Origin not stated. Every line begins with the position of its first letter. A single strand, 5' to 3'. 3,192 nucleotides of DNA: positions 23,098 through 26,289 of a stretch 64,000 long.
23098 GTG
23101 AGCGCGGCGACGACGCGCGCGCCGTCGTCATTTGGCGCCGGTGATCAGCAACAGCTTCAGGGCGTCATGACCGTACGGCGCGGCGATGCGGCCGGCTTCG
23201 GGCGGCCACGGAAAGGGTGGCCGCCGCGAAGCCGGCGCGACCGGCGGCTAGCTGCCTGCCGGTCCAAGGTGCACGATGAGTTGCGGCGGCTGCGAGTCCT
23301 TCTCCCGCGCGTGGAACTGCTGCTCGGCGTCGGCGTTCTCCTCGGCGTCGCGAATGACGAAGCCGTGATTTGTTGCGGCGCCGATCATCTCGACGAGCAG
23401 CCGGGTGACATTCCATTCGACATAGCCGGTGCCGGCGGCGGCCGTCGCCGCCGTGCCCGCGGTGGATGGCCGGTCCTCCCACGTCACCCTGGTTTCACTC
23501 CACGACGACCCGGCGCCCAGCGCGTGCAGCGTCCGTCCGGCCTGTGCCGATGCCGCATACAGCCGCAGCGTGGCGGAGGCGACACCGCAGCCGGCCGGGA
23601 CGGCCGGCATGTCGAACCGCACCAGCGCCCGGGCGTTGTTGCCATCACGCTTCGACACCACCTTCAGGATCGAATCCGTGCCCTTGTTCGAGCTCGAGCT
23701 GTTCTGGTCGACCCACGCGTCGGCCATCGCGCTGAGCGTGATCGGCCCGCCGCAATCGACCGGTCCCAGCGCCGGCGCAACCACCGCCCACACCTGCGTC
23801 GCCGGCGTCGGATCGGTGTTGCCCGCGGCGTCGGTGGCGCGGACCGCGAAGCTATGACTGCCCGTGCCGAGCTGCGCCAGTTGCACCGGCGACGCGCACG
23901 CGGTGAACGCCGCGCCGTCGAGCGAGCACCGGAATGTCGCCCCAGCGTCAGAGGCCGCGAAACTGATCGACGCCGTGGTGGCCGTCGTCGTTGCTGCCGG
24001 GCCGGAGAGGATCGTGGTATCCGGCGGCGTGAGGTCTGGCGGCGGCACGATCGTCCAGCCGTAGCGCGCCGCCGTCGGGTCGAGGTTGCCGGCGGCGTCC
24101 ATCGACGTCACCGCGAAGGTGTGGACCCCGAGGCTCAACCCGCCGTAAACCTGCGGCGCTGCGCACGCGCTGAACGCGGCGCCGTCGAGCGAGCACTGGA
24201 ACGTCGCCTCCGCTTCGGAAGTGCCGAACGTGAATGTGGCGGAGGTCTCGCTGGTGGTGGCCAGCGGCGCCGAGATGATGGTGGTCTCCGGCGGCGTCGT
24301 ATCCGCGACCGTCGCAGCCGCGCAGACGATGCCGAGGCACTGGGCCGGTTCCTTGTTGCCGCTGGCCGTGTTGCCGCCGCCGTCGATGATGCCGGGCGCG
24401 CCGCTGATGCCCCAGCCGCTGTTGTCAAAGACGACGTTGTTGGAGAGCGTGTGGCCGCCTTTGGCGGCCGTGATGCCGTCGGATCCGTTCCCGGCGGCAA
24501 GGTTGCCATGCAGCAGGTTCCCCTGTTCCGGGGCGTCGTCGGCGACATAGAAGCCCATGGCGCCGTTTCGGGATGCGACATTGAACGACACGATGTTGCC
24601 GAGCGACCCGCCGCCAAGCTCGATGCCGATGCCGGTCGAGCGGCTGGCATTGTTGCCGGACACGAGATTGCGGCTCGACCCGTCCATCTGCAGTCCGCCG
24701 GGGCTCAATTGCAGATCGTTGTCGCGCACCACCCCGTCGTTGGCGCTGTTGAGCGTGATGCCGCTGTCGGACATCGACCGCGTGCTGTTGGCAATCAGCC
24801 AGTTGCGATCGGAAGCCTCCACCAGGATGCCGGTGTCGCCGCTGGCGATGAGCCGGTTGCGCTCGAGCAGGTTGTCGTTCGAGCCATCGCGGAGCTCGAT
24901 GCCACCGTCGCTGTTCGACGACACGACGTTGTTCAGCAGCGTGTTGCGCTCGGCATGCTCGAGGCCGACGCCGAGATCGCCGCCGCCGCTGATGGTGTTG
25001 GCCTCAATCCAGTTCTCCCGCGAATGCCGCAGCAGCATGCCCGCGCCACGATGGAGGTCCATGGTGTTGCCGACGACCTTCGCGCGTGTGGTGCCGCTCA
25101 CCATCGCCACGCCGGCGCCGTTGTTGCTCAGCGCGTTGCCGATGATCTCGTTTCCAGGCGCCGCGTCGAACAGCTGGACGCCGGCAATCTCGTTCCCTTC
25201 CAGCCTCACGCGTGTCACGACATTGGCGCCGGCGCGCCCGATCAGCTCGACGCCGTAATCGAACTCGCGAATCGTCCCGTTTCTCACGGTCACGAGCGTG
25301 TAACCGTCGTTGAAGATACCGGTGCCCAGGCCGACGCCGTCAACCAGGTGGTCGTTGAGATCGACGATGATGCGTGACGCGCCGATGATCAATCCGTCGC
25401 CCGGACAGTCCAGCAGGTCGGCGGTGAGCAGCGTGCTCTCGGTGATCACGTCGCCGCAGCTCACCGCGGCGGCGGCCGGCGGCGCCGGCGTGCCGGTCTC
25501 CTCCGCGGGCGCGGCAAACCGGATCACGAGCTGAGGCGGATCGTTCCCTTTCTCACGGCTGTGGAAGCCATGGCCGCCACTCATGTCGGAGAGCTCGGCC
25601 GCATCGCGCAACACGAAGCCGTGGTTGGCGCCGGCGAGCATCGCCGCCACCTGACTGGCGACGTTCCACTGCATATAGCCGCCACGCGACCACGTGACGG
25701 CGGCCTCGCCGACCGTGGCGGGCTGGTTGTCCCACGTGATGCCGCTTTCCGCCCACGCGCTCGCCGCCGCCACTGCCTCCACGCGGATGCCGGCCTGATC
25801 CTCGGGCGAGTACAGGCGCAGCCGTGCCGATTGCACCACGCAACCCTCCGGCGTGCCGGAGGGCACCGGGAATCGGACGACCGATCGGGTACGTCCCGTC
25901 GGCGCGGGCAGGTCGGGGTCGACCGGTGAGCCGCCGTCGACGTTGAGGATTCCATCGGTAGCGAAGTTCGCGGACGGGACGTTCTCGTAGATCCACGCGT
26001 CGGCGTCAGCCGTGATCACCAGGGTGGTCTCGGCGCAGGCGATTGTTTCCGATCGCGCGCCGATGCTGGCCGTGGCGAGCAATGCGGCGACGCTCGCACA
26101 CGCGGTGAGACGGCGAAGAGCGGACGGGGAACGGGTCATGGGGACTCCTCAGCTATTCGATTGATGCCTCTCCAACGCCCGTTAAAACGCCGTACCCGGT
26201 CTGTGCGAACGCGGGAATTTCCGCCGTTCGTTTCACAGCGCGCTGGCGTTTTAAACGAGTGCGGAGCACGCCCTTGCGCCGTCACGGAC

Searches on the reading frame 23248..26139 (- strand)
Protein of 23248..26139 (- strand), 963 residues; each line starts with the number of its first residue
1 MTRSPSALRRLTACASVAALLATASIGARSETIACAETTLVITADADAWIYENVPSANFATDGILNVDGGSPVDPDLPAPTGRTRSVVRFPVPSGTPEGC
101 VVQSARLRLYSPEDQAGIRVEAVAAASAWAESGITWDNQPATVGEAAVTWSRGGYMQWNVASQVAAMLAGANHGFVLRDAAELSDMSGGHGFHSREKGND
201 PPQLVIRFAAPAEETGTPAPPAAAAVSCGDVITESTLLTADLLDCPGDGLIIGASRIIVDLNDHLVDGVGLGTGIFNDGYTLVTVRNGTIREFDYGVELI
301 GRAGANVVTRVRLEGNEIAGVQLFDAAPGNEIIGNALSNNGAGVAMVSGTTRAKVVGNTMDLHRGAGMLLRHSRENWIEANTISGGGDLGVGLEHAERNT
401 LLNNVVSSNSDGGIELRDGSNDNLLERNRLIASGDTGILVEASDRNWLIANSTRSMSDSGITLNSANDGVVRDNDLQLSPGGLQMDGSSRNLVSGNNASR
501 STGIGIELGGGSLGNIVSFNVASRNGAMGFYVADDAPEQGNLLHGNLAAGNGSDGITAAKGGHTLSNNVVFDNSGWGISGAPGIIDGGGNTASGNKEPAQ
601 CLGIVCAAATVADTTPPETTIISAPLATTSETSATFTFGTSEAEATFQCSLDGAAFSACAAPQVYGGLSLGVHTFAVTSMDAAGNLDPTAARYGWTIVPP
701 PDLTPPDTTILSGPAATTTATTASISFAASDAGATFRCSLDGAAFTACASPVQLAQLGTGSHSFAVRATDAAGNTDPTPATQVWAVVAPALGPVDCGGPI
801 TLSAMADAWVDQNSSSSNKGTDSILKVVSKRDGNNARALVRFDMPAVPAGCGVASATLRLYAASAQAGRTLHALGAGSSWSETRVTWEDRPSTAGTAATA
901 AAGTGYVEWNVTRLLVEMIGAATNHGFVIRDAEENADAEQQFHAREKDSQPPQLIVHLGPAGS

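Call 10: search_protein_families(library=pfam, proteins=[window:23248-26139:-], max_evalue=0.001)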
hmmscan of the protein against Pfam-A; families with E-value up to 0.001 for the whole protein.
window:23248-26139:- (963 aa): 3 families
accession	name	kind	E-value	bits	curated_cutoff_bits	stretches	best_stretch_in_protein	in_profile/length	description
PF24517.2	CBM96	-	3.9e-51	173.6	26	2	801-956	4-162/164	Carbohydrate-binding module family 96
PF05048.19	NosD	-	1.6e-29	103.3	23.6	3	268-431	14-170/212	Periplasmic copper-binding protein (NosD)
PF13229.12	Beta_helix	-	2e-29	102.7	25.9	2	274-429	2-157/158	Right handed beta helix region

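Call 65: search_protein_families(library=ncbifam, proteins=[window:23248-26139:-], max_evalue=0.0001)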
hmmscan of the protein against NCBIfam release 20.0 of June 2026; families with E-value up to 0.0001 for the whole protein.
window:23248-26139:- (963 aa): 5 families
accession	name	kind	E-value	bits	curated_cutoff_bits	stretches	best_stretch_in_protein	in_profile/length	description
NF033679.1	DNRLRE_dom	domain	6.5e-55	185.7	34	2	806-956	1-163/164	DNRLRE domain-containing protein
TIGR03804.1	para_beta_helix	repeat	1.1e-17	63.4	19.45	1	390-431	1-40/44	parallel beta-helix repeat protein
TIGR04247.1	NosD_copper_fam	subfamily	3.1e-17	62.2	300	2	354-525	114-285/377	nitrous oxide reductase family maturation protein NosD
NF047446.1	barrel_OmpL47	domain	6.2e-08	33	40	0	723-778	5-61/68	OmpL47-type beta-barrel domain-containing protein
NF033510.3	Ca_tandemer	repeat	5.3e-05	23.5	50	0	707-775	31-95/96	Ca2+-stabilized repeat-containing adhesin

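Call 72: find_homologous_proteins(query=window:23248-26139:-, max_evalue=1e-20)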
Query window:23248-26139:- (963 aa): 62 proteins with E <= 1e-20 among 8000 candidates.
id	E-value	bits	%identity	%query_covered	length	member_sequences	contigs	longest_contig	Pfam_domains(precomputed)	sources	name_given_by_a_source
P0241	0.0e+0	2120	100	100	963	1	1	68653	PF13229.13,PF24517.3,PF05048.20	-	-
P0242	0.0e+0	1450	53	58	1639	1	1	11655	PF07495.20,PF13229.13,PF13750.13,PF22091.3,PF12245.15,PF06832.19,PF16370.12,PF09136.17,PF19077.7,PF05048.20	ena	-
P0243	0.0e+0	1425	51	78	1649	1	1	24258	PF07495.20,PF13229.13,PF24517.3,PF13750.13,PF22091.3,PF12245.15,PF16370.12,PF09136.17,PF19077.7,PF05048.20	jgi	jgi:parallel beta-helix repeat protein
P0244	0.0e+0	1220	54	79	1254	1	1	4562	PF13229.13,PF24517.3,PF19077.7,PF05048.20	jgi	jgi:large repetitive protein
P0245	0.0e+0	1166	47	36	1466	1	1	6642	PF07495.20,PF24517.3,PF12245.15,PF06832.19,PF19077.7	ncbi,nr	ncbi:MAG TPA: DNRLRE domain-containing protein, partial [Gaiellaceae bacterium]|nr:DNRLRE domain-con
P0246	0.0e+0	1151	50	82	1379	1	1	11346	PF13229.13,PF24517.3,PF13750.13,PF19077.7,PF05048.20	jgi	jgi:large repetitive protein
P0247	0.0e+0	1117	57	97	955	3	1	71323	PF13229.13,PF24517.3,PF05048.20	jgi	jgi:parallel beta-helix repeat protein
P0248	0.0e+0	1113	56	97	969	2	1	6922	PF13229.13,PF24517.3,PF05048.20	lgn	-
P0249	0.0e+0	1096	49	36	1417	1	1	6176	PF07495.20,PF24517.3,PF12245.15,PF06832.19,PF19077.7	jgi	jgi:large repetitive protein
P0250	0.0e+0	1090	52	64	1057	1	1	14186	PF13229.13,PF24517.3,PF06848.18,PF05048.20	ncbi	-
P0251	0.0e+0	1072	41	59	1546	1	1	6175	PF07495.20,PF13229.13,PF00801.27,PF08308.18,PF22091.3,PF06832.19,PF22352.3,PF24517.3,PF24421.2,PF16370.12,PF19077.7,PF05048.20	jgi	jgi:parallel beta-helix repeat protein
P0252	0.0e+0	1048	41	59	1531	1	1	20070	PF13229.13,PF24517.3,PF05048.20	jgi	jgi:parallel beta-helix repeat protein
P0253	0.0e+0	1022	55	79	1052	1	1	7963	PF07495.20,PF13229.13,PF24517.3,PF19077.7,PF05048.20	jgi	jgi:parallel beta-helix repeat protein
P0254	0.0e+0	1020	54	96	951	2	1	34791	PF13229.13,PF24517.3,PF05048.20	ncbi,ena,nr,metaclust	ncbi:MAG TPA: DNRLRE domain-containing protein [Nocardioidaceae bacterium]|nr:DNRLRE domain-containi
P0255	0.0e+0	1017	55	96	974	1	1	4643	PF13229.13,PF24517.3,PF05048.20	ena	-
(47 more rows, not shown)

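Call 73: find_encoding_contigs(protein=P0241, flank=10000, max_places=3)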
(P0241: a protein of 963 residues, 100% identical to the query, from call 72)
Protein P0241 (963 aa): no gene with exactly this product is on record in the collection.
